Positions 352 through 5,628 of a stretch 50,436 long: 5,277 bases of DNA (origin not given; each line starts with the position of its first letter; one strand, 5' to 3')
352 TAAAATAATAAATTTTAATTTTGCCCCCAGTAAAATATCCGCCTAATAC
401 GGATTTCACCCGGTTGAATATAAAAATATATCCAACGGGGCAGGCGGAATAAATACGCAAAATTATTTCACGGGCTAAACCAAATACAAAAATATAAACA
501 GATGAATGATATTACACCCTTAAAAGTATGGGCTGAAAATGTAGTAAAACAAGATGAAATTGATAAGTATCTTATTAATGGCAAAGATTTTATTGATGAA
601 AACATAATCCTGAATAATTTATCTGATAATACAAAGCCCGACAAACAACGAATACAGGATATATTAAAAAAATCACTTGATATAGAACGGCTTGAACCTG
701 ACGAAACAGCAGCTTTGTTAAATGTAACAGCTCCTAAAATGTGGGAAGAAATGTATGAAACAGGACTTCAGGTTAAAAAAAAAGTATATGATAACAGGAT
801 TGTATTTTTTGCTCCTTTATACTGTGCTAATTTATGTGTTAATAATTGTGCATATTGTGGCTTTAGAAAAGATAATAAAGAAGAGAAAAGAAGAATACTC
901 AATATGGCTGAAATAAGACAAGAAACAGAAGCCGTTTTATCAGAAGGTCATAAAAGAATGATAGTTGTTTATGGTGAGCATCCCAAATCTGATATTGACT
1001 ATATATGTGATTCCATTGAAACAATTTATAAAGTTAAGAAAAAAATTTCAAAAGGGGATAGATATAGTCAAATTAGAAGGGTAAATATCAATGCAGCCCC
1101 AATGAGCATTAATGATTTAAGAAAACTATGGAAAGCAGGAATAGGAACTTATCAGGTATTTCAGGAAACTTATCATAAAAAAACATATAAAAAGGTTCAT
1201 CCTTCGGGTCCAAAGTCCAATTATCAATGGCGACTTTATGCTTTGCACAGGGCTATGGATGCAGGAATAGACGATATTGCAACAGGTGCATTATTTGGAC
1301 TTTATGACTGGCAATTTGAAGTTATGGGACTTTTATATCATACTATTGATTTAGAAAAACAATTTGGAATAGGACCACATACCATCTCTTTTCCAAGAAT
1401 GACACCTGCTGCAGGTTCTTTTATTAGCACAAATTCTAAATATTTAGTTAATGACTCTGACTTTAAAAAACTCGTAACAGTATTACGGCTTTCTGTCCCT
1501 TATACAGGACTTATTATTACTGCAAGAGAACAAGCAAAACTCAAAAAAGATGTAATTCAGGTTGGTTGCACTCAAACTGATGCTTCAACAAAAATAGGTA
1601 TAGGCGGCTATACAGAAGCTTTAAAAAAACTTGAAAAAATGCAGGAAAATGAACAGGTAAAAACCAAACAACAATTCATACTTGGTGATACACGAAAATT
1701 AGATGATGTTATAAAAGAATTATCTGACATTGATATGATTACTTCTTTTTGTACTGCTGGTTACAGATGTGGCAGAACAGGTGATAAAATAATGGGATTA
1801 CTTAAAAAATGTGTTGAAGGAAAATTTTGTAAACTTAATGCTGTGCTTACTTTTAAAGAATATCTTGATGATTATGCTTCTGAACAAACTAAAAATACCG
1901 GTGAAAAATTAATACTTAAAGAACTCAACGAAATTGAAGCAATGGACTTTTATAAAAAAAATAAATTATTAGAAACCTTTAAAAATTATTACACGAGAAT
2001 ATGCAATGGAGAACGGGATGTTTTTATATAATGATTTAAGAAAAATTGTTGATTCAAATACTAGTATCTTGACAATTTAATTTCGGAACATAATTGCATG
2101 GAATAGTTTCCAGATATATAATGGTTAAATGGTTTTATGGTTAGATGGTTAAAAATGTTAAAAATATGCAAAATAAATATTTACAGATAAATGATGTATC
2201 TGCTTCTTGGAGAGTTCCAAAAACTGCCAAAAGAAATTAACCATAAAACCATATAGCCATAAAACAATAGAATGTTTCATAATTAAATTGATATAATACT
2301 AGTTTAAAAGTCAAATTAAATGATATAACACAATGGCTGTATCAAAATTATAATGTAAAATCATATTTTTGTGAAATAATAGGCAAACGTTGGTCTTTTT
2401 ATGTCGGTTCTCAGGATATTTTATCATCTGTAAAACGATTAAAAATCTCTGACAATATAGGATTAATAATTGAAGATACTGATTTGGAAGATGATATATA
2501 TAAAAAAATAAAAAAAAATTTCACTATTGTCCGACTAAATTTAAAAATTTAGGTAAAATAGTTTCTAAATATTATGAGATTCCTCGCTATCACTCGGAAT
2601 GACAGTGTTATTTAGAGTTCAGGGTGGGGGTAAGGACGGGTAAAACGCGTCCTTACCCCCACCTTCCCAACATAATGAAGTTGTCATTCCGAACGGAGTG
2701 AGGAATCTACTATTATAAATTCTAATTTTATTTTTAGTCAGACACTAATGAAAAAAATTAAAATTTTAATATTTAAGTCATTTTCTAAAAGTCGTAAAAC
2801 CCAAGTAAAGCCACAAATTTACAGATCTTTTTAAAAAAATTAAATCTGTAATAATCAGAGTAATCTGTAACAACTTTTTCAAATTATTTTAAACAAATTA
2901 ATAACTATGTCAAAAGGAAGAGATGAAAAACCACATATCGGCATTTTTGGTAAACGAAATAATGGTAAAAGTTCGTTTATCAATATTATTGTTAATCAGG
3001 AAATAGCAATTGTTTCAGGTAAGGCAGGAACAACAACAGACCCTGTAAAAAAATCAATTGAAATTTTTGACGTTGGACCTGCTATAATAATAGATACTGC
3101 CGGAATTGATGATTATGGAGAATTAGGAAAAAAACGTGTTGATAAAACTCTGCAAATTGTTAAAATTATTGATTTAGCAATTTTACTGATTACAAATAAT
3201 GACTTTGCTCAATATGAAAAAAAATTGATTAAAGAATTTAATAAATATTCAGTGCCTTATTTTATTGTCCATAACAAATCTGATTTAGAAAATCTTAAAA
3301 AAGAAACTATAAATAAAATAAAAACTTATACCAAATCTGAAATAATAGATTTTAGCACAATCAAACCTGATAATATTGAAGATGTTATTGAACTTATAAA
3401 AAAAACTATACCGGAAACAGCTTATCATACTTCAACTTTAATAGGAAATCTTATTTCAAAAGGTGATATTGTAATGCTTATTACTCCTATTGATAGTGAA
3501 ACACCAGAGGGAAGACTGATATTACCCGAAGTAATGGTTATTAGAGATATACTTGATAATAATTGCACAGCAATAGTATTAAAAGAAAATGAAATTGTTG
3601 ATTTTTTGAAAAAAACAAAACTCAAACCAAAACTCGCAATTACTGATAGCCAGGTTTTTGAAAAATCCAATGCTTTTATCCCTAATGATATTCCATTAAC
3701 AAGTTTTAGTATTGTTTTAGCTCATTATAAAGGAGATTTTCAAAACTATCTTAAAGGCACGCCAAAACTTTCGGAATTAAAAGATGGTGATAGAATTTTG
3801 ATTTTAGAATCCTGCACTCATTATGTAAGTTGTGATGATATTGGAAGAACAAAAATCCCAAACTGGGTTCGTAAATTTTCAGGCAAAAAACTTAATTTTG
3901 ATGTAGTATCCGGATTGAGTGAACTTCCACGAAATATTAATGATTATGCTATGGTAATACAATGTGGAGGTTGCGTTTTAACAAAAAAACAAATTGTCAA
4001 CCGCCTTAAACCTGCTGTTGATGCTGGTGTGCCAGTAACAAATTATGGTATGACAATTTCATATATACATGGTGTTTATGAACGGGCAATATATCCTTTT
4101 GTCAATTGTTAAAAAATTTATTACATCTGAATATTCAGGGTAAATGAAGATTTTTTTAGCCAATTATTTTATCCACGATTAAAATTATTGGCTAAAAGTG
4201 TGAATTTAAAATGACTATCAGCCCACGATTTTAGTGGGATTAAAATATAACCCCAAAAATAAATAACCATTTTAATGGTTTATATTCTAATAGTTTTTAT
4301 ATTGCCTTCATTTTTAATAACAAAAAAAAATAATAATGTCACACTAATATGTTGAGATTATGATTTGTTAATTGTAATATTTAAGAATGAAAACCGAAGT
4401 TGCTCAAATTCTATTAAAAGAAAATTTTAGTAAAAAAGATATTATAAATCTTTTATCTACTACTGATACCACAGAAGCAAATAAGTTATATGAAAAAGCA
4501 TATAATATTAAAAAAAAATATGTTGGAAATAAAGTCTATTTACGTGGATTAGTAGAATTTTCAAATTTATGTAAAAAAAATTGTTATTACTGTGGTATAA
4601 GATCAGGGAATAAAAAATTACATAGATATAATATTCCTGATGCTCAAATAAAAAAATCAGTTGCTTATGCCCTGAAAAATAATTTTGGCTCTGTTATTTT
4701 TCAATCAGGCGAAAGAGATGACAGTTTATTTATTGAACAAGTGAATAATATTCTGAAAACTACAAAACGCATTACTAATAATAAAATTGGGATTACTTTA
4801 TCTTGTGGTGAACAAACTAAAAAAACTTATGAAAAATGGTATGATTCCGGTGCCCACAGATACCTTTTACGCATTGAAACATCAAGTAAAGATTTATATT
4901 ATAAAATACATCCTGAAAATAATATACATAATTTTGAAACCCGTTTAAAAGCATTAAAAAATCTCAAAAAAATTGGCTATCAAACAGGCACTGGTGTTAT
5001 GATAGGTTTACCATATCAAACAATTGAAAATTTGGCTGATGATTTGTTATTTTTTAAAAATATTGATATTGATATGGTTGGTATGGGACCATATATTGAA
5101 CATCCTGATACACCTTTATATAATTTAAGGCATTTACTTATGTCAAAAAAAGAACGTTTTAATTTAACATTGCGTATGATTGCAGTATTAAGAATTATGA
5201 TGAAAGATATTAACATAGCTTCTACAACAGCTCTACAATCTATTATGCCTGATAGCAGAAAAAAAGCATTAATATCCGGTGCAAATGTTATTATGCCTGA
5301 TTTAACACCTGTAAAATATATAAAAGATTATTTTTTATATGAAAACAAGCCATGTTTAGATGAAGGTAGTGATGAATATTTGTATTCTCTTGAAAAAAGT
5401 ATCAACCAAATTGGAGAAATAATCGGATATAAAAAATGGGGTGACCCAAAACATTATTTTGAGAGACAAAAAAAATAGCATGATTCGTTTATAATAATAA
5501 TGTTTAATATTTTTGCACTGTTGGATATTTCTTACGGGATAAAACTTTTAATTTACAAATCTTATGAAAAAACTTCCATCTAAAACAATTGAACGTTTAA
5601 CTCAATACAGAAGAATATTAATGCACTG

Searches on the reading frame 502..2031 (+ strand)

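Call 39: search_protein_families(library=ncbifam, proteins=[window:502-2031:+], max_evalue=0.00001)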
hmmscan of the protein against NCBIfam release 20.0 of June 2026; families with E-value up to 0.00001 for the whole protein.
window:502-2031:+ (509 aa): 15 families
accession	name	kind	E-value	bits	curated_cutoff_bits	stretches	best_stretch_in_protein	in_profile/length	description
TIGR03955.1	rSAM_HydG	equivalog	1.2e-132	442.7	312.15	1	27-506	8-467/470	[FeFe] hydrogenase H-cluster radical SAM maturase HydG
TIGR02351.2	thiH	equivalog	6.8e-78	262.3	380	1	53-410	24-354/364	2-iminoacetate synthase ThiH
TIGR03910.1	pyrrolys_PylB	equivalog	4e-21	75.3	348.2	1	49-247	3-192/347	methylornithine synthase PylB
TIGR04158.1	rSAM_MIA_synth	equivalog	1.1e-19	70.5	400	1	97-362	55-318/368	3-methyl-2-indolic acid synthase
TIGR03956.1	rSAM_HydE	equivalog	3.2e-18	66.1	254.6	1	62-292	9-228/340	[FeFe] hydrogenase H-cluster radical SAM maturase HydE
NF005609.0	PRK07360.1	equivalog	2.1e-12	46.5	426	1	47-187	4-138/374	7,8-didemethyl-8-hydroxy-5-deazariboflavin synthase subunit CofH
TIGR03699.1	menaquin_MqnC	equivalog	1.3e-11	44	428.1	1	63-217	2-157/342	cyclic dehypoxanthinyl futalosine synthase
TIGR00423.1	TIGR00423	subfamily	1.7e-11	44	260.25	1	108-182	11-85/310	CofH family radical SAM protein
TIGR03700.1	mena_SCO4494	equivalog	5.7e-11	41.9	434.55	1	56-182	3-128/351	aminofutalosine synthase MqnE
NF006277.0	PRK08445.1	equivalog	3.9e-10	39.1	576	1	77-183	14-123/348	dehypoxanthine futalosine cyclase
NF004884.0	PRK06245.1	equivalog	4.3e-10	39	209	1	108-288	21-201/340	7,8-didemethyl-8-hydroxy-5-deazariboflavin synthase subunit CofG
TIGR03551.1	F420_cofH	equivalog_domain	1.2e-09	37.5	374.1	1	71-183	8-120/345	5-amino-6-(D-ribitylamino)uracil--L-tyrosine 4-hydroxyphenyl transferase CofH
TIGR00433.2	bioB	equivalog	1.3e-09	37.7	225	1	66-343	5-262/307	biotin synthase BioB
TIGR03550.1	F420_cofG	equivalog_domain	2.4e-09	36.8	213.35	1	103-288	7-194/322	7,8-didemethyl-8-hydroxy-5-deazariboflavin synthase CofG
NF045502.1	variant_rSAM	domain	1.5e-07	30.8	125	1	81-234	106-265/357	radical SAM protein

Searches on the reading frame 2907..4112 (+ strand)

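Call 39: search_protein_families(library=ncbifam, proteins=[window:2907-4112:+], max_evalue=0.00001)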
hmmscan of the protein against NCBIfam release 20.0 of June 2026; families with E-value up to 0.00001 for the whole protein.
window:2907-4112:+ (401 aa): 15 families
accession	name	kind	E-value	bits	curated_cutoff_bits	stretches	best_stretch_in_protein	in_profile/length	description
TIGR03918.1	GTP_HydF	equivalog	1.8e-143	478.1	325.55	1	6-394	5-391/392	[FeFe] hydrogenase H-cluster maturation GTPase HydF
TIGR03594.1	GTPase_EngA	equivalog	5.6e-23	81.6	306.7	1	7-177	174-355/432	ribosome biogenesis GTPase Der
TIGR00231.1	small_GTP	domain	3.1e-22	79.1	42.5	1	8-165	3-163/164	GTP-binding protein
NF000908.1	PRK00089.1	equivalog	1.8e-21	76.7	237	1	11-172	6-171/291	GTPase Era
TIGR00450.1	mnmE_trmE_thdF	equivalog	2.4e-21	76.4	252.6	1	9-172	210-371/446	tRNA uridine-5-carboxymethylaminomethyl(34) synthesis GTPase MnmE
NF003661.0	PRK05291.1-3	equivalog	2.7e-20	73.2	380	1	10-175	218-377/448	tRNA uridine-5-carboxymethylaminomethyl(34) synthesis GTPase MnmE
TIGR00436.1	era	equivalog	8.8e-16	58.1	116.25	1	11-175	3-170/270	GTPase Era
NF002828.0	PRK03003.1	equivalog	6.5e-10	38.2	631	1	10-67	215-271/477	ribosome biogenesis GTPase Der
TIGR03598.1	GTPase_YsxC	equivalog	3.9e-09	36.5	124.45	1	6-163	16-184/186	ribosome biogenesis GTP-binding protein YihA/YsxC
NF007071.0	PRK09518.1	equivalog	1.2e-08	34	953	1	9-68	445-503/706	bifunctional cytidylate kinase/GTPase Der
TIGR03156.1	GTP_HflX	equivalog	2.1e-08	33.5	216.75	1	3-167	184-350/351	GTPase HflX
NF008280.0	PRK11058.1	equivalog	5.8e-07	28.6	441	1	3-137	192-331/426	ribosome rescue GTPase HflX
TIGR02729.1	Obg_CgtA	equivalog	7.7e-07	28.4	280.25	1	10-167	159-327/329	Obg family GTPase CgtA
NF008956.1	PRK12299.1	equivalog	1.1e-06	27.8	300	1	11-168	161-325/327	GTPase ObgE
NF008955.0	PRK12297.1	equivalog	1.2e-06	27.7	406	1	11-172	162-332/429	GTPase ObgE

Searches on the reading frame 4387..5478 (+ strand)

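Call 4: search_protein_families(library=pfam, proteins=[window:4387-5478:+], max_evalue=0.01)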
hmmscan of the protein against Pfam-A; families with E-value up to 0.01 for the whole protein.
window:4387-5478:+ (363 aa): 2 families
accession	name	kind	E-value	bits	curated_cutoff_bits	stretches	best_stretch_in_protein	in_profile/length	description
PF04055.27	Radical_SAM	-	2.1e-18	67.5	29.5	1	56-221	1-164/166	Radical SAM superfamily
PF06968.18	BATS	-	0.0045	17.6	22.2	0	239-304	8-63/88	Biotin and Thiamin Synthesis associated domain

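Call 39: search_protein_families(library=ncbifam, proteins=[window:4387-5478:+], max_evalue=0.00001)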
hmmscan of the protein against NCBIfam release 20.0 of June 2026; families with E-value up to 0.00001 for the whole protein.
window:4387-5478:+ (363 aa): 14 families
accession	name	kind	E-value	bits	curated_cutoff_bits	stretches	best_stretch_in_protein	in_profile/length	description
TIGR03956.1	rSAM_HydE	equivalog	1.1e-98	330.6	254.6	1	8-347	5-334/340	[FeFe] hydrogenase H-cluster radical SAM maturase HydE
TIGR03910.1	pyrrolys_PylB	equivalog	1.3e-36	126.2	348.2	1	6-304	10-298/347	methylornithine synthase PylB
TIGR00433.2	bioB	equivalog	1.7e-25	89.9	225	1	14-303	3-282/307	biotin synthase BioB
TIGR02351.2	thiH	equivalog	5.6e-22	78.3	380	1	2-209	23-227/364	2-iminoacetate synthase ThiH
TIGR03955.1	rSAM_HydG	equivalog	1.8e-17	63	312.15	1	13-214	46-251/470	[FeFe] hydrogenase H-cluster radical SAM maturase HydG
TIGR03957.1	rSAM_HmdB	equivalog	4.7e-16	58.9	320.9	1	15-304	2-283/317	5,10-methenyltetrahydromethanopterin hydrogenase cofactor biosynthesis protein HmdB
NF005609.0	PRK07360.1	equivalog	1.7e-13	50.1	426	1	6-128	13-137/374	7,8-didemethyl-8-hydroxy-5-deazariboflavin synthase subunit CofH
TIGR03551.1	F420_cofH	equivalog_domain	1.7e-11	43.5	374.1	1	15-128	2-114/345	5-amino-6-(D-ribitylamino)uracil--L-tyrosine 4-hydroxyphenyl transferase CofH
TIGR00423.1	TIGR00423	subfamily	4.4e-09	36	260.25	0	56-130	9-82/310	CofH family radical SAM protein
TIGR03699.1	menaquin_MqnC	equivalog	5e-09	35.5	428.1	0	13-128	2-116/342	cyclic dehypoxanthinyl futalosine synthase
NF053743.1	LipS2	equivalog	5.3e-09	35.9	270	1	59-278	30-244/292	LipS2 family lipoyl synthase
TIGR03700.1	mena_SCO4494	equivalog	4.7e-07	29.1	434.55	1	9-124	6-119/351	aminofutalosine synthase MqnE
NF004019.1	PRK05481.1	subfamily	1.3e-06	27.9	203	1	60-238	55-229/286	lipoyl synthase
NF004884.0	PRK06245.1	equivalog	8.2e-06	24.9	209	0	56-225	19-196/340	7,8-didemethyl-8-hydroxy-5-deazariboflavin synthase subunit CofG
